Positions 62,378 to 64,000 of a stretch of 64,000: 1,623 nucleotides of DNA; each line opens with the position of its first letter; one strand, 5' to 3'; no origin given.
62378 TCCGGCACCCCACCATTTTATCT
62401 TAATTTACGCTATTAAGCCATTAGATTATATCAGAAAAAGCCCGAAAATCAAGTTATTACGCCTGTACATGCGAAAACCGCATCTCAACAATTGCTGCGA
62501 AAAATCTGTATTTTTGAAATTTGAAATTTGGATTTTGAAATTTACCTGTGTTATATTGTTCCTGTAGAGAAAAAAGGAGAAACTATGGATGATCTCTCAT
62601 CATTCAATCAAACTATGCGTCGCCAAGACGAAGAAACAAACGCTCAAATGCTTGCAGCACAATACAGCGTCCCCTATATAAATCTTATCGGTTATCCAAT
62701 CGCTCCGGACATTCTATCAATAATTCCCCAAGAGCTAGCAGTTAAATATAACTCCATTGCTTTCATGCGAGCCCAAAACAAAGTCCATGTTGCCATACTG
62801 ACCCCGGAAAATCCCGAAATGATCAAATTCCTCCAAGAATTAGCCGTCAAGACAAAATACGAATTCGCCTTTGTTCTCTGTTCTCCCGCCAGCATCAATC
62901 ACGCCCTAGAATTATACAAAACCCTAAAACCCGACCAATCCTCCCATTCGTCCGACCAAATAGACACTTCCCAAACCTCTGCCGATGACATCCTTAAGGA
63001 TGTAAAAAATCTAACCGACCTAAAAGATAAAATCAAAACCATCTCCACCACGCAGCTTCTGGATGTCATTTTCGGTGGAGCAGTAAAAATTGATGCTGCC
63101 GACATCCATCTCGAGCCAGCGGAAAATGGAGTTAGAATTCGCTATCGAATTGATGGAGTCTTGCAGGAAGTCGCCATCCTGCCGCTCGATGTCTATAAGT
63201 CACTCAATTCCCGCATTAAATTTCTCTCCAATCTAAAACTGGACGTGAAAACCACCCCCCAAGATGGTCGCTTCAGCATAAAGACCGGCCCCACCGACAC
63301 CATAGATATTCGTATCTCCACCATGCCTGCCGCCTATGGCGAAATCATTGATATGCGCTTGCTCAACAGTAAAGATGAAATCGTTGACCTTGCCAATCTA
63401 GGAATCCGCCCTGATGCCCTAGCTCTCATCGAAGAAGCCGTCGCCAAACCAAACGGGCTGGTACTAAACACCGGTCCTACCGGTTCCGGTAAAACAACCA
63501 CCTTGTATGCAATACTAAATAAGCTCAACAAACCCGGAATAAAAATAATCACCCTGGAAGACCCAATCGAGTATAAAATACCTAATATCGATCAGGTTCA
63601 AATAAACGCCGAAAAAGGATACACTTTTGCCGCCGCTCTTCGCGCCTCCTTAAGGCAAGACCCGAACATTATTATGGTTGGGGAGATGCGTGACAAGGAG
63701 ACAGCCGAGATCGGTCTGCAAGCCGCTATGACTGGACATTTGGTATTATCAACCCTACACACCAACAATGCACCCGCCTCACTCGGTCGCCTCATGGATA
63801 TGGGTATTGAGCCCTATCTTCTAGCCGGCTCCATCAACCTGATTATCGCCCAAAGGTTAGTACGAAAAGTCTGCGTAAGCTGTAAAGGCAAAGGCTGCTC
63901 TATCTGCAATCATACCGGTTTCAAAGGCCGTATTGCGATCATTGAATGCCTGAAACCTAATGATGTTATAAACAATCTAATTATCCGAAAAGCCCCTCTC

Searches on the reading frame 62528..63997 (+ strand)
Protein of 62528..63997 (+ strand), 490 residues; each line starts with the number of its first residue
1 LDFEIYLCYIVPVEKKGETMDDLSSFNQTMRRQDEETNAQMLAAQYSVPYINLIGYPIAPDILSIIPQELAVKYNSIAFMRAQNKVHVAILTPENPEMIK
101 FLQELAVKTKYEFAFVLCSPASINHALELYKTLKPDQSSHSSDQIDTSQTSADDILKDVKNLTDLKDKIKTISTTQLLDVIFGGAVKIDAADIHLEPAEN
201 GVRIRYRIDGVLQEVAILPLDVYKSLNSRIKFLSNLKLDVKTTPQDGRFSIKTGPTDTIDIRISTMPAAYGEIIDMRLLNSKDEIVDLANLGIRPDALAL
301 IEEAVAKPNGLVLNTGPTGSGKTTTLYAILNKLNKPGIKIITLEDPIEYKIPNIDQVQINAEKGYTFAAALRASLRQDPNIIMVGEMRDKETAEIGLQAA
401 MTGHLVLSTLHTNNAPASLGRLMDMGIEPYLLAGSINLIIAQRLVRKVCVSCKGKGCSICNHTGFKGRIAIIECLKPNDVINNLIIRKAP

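Call 71: search_protein_families(library=pfam, proteins=[window:62528-63997:+], max_evalue=0.00001)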
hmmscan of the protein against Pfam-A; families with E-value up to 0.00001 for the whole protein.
window:62528-63997:+ (490 aa): 2 families
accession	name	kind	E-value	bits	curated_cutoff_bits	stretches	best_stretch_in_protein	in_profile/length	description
PF00437.27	T2SSE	-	6.7e-110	367.7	24.9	1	175-487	9-332/370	Type II/IV secretion system protein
PF05157.20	MshEN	-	1.5e-11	44.6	23.1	1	46-130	1-83/90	MshEN domain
